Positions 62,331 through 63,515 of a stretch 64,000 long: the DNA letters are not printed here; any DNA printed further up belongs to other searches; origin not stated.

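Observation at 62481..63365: Phage-encoded Thg1-like 3'-5' polymerase with an (ETEK)7 low-complexity tail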

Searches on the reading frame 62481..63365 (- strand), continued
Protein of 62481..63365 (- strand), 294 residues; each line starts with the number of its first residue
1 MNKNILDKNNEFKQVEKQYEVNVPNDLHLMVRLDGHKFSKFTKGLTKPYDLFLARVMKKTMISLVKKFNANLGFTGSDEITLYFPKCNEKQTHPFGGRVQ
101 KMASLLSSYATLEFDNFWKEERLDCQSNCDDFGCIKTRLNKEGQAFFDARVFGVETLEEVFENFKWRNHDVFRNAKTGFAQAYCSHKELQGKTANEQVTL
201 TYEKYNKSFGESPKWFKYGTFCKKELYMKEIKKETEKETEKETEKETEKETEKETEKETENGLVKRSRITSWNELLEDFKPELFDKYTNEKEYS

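Call 43: get_annotated_region(hit=H1, flank=6000)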
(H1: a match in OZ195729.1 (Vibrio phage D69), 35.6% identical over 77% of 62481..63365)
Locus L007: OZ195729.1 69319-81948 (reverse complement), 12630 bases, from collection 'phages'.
description: Vibrio phage D69 genome assembly, chromosome: VPD69_1.
organism: Vibrio phage D69 (NCBI taxid 3105312)
taxonomy: Viruses
host: -; source: Seawater and oysters mix; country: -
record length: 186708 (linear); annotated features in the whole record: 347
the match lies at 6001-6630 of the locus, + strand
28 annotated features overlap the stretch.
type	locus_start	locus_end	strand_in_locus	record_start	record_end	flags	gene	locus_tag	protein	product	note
CDS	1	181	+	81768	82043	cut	-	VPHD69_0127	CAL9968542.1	hypothetical protein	-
CDS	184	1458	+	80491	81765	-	-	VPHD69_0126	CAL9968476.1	tRNA nucleotidyltransferase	-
CDS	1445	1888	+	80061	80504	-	-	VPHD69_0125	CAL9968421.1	hypothetical protein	-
CDS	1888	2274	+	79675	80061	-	-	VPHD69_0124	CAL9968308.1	membrane protein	-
CDS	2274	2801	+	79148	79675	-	-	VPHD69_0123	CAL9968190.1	hypothetical protein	-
CDS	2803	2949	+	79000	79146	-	-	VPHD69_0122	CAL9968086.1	hypothetical protein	-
CDS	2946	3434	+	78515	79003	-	-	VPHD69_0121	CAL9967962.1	hydrolase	-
CDS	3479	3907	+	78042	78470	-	-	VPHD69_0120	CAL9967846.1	endonuclease V N-glycosylase UV repair enzyme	-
CDS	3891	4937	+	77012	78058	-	-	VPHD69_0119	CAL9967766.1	nucleotidyltransferase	-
CDS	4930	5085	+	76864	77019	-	-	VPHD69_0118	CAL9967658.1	hypothetical protein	-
CDS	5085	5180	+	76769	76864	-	-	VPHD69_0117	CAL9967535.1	hypothetical protein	-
CDS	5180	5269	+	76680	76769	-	-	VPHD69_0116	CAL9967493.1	hypothetical protein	-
CDS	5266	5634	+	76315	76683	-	-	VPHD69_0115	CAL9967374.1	hypothetical protein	-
CDS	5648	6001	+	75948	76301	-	-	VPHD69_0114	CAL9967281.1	hypothetical protein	-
CDS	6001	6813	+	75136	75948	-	-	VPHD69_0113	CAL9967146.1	tRNA-His guanylyltransferase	-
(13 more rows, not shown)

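Call 44: get_annotated_region(hit=H7, flank=6000)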
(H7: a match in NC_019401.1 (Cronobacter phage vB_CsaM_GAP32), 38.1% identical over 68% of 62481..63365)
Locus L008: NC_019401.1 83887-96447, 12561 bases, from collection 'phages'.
description: Cronobacter phage vB_CsaM_GAP32, complete genome.
organism: Cronobacter phage vB_CsaM_GAP32 (NCBI taxid 1141136)
taxonomy: Viruses; Duplodnaviria; Heunggongvirae; Uroviricota; Caudoviricetes; Mimasvirus; Mimasvirus GAP32
host: Cronobacter sakazakii; source: -; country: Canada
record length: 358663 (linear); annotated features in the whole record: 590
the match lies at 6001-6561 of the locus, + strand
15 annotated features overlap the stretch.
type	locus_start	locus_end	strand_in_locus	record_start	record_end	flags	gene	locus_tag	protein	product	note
CDS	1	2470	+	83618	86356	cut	-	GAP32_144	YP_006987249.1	hypothetical protein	similar to C-terminus YP_418148.1 hypothetical protein PPEV_gp115 [Pseudomonas phage EL]; 1 transmembrane domains shown ...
CDS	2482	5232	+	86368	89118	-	-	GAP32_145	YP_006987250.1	hypothetical protein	similar to YP_418148.1 hypothetical protein PPEV_gp115 [Pseudomonas phage EL]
CDS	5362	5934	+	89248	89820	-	-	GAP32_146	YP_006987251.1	hypothetical protein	-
CDS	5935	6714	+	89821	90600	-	-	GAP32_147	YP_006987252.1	tRNA-His guanylyltransferase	similar to YP_001957040.1 putative Thg1 [Pseudomonas phage 201phi2-1]; COG4021, Uncharacterized conserved protein; ...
CDS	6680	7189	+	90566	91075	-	-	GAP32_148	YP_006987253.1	hypothetical protein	-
CDS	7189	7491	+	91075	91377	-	-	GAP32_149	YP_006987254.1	hypothetical protein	similar to YP_003969388.1 NrdA.1 conserved hypothetical protein [Aeromonas phage phiAS5]; PB002144 Pfam-B_2144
CDS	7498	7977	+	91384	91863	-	-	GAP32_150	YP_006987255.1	hypothetical protein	-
CDS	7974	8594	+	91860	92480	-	-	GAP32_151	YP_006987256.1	hypothetical protein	-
CDS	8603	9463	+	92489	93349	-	-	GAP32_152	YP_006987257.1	DNA methyltransferase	similar to CBX30922.1 hypothetical protein N47_E44340 [uncultured Desulfobacterium sp.]; PF01555.12 N6_N4_Mtase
CDS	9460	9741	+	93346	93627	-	-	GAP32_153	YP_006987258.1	hypothetical protein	-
CDS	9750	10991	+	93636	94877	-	-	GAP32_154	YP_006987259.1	nucleotidyltransferase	similar to YP_001869348.1 hypothetical protein Npun_F6116 [Nostoc punctiforme PCC 73102]; PF10127.3 Nuc-transf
CDS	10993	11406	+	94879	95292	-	-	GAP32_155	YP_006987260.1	hypothetical protein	-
CDS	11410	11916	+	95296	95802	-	-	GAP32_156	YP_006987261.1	hypothetical protein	-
CDS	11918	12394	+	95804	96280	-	-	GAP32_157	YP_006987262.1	hypothetical protein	-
CDS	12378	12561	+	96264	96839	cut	-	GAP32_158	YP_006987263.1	hypothetical protein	-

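Call 45: get_annotated_region(hit=H11, flank=6000)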
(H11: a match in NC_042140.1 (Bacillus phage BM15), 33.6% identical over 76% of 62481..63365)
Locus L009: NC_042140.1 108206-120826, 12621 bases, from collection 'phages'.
description: Bacillus phage Bm15, complete genome.
organism: Bacillus phage BM15 (NCBI taxid 1755680)
taxonomy: Viruses; Duplodnaviria; Heunggongvirae; Uroviricota; Caudoviricetes; Herelleviridae; Bastillevirinae; Caeruleovirus; Caeruleovirus BM15
host: Priestia megaterium; source: soil; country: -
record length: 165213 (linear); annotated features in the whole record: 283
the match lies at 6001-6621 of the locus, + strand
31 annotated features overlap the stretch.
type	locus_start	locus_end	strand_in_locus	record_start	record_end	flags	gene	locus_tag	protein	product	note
CDS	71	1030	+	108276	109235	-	-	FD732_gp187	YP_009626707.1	exopolyphosphatase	gp141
CDS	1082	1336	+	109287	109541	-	-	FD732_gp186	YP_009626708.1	hypothetical protein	gp142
CDS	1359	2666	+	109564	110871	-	-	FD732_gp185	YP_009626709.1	exonuclease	gp143; phosphoesterase, MJ0936 family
CDS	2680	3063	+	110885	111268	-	-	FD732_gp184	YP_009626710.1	hypothetical protein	gp144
CDS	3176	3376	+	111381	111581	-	-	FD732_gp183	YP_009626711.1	hypothetical protein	gp145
CDS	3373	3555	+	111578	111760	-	-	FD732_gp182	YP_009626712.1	hypothetical protein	gp146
CDS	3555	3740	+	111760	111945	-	-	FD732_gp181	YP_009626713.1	hypothetical protein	gp147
CDS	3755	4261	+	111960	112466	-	-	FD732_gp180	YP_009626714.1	SAM-dependent methyltransferase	gp148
CDS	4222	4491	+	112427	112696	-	-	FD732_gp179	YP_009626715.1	hypothetical protein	gp149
CDS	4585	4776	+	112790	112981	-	-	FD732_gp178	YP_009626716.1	hypothetical protein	gp150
CDS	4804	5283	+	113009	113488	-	-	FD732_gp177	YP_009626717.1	hypothetical protein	gp151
CDS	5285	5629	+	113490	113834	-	-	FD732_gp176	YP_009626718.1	hypothetical protein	gp152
CDS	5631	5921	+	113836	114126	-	-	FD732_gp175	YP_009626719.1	hypothetical protein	gp153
CDS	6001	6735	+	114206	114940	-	-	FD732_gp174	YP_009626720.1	tRNA-His guanylyltransferase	gp154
CDS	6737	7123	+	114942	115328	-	-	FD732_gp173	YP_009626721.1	hypothetical protein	gp155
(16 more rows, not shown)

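Call 63: search_protein_representatives(alignment_id=A1)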
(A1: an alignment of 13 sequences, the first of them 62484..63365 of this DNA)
Query: 13 sequences, 267 profile positions. Proteins with E-value up to 0.001 (for the whole library): 6719; up to 1e-10: 5115; up to 1e-30: 2360. The best 150 are listed.
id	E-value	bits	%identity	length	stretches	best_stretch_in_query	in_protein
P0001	9.4e-129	444.8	-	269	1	1-266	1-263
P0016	6.0e-105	366.7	-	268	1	3-267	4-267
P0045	6.3e-101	353.5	-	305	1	7-266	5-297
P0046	1.2e-99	349.4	-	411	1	4-265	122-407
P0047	8.8e-99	346.5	-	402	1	4-266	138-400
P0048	2.9e-97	341.5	-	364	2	93-266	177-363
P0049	4.9e-97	340.8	-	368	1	6-265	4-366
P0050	7.3e-97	340.2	-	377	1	1-267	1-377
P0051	8.0e-96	336.8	-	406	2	91-265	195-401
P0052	2.4e-93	328.7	-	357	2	79-266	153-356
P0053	1.4e-92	326.2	-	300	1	4-265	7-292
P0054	6.6e-92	323.9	-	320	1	5-265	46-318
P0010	1.2e-91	323.1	-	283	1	6-263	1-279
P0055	3.7e-90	318.2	-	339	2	88-265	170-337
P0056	2.0e-89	315.8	-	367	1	2-265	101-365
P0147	3.6e-56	206.8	-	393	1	1-253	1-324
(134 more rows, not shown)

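Call 65: find_encoding_contigs(protein=P0147, flank=8000, max_places=3)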
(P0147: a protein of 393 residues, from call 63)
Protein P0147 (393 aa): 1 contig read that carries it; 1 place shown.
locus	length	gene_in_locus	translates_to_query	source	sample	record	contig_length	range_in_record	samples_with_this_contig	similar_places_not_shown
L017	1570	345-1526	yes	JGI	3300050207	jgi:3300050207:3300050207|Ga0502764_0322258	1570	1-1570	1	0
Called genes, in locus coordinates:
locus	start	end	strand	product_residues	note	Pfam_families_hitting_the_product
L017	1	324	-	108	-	?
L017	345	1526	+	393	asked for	PF04446:Thg1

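Call 68: search_protein_families(library=ncbifam, proteins=[window:62484-63365:-, L001:582-1565:+], max_evalue=0.01)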
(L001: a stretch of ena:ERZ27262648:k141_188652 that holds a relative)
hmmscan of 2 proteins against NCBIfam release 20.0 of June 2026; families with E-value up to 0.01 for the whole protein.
window:62484-63365:- (294 aa): 0 families

L001:582-1565:+ (327 aa): 4 families
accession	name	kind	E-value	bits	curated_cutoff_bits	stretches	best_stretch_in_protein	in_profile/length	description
TIGR04075.1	bacter_Pnkp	equivalog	8.1e-05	21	750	1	176-298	11-125/851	polynucleotide kinase-phosphatase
NF003122.0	PRK04040.1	equivalog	0.0027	17.2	155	1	175-262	4-92/189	adenylate kinase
TIGR01596.1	cas3_HD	equivalog_domain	0.0032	17.5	43.45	1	47-110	32-102/178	CRISPR-associated endonuclease Cas3''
TIGR03415.1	ABC_choXWV_ATP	equivalog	0.0091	15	483.75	0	171-221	48-97/382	choline ABC transporter ATP-binding protein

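Call 73: search_solved_structures(query=A2, max_evalue=0.001, show_alignments=5)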
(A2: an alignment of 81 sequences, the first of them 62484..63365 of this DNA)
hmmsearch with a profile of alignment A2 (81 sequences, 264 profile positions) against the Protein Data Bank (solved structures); distinct sequences matched with E-value up to 0.001: 6.
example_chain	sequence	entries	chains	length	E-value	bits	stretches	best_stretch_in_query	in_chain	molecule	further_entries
4kgk_A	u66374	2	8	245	4.5e-66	226.1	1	7-227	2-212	Thg1-like uncharacterized protein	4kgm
3wbz_A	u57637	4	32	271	5.2e-29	104.6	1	14-256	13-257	Likely histidyl tRNA-specific guanylyltransferase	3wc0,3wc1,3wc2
5xox_A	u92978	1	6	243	1.6e-27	99.7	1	20-221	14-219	tRNA(His) guanylyltransferase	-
3otb_A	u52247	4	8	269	8.3e-25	90.8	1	26-243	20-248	tRNA(His) guanylyltransferase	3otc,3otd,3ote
7cv1_A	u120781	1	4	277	8.5e-25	90.8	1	26-243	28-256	Probable tRNA(His) guanylyltransferase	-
5axk_A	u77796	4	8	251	8.9e-24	87.4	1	29-252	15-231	tRNA(His)-5'-guanylyltransferase (Thg1) like protein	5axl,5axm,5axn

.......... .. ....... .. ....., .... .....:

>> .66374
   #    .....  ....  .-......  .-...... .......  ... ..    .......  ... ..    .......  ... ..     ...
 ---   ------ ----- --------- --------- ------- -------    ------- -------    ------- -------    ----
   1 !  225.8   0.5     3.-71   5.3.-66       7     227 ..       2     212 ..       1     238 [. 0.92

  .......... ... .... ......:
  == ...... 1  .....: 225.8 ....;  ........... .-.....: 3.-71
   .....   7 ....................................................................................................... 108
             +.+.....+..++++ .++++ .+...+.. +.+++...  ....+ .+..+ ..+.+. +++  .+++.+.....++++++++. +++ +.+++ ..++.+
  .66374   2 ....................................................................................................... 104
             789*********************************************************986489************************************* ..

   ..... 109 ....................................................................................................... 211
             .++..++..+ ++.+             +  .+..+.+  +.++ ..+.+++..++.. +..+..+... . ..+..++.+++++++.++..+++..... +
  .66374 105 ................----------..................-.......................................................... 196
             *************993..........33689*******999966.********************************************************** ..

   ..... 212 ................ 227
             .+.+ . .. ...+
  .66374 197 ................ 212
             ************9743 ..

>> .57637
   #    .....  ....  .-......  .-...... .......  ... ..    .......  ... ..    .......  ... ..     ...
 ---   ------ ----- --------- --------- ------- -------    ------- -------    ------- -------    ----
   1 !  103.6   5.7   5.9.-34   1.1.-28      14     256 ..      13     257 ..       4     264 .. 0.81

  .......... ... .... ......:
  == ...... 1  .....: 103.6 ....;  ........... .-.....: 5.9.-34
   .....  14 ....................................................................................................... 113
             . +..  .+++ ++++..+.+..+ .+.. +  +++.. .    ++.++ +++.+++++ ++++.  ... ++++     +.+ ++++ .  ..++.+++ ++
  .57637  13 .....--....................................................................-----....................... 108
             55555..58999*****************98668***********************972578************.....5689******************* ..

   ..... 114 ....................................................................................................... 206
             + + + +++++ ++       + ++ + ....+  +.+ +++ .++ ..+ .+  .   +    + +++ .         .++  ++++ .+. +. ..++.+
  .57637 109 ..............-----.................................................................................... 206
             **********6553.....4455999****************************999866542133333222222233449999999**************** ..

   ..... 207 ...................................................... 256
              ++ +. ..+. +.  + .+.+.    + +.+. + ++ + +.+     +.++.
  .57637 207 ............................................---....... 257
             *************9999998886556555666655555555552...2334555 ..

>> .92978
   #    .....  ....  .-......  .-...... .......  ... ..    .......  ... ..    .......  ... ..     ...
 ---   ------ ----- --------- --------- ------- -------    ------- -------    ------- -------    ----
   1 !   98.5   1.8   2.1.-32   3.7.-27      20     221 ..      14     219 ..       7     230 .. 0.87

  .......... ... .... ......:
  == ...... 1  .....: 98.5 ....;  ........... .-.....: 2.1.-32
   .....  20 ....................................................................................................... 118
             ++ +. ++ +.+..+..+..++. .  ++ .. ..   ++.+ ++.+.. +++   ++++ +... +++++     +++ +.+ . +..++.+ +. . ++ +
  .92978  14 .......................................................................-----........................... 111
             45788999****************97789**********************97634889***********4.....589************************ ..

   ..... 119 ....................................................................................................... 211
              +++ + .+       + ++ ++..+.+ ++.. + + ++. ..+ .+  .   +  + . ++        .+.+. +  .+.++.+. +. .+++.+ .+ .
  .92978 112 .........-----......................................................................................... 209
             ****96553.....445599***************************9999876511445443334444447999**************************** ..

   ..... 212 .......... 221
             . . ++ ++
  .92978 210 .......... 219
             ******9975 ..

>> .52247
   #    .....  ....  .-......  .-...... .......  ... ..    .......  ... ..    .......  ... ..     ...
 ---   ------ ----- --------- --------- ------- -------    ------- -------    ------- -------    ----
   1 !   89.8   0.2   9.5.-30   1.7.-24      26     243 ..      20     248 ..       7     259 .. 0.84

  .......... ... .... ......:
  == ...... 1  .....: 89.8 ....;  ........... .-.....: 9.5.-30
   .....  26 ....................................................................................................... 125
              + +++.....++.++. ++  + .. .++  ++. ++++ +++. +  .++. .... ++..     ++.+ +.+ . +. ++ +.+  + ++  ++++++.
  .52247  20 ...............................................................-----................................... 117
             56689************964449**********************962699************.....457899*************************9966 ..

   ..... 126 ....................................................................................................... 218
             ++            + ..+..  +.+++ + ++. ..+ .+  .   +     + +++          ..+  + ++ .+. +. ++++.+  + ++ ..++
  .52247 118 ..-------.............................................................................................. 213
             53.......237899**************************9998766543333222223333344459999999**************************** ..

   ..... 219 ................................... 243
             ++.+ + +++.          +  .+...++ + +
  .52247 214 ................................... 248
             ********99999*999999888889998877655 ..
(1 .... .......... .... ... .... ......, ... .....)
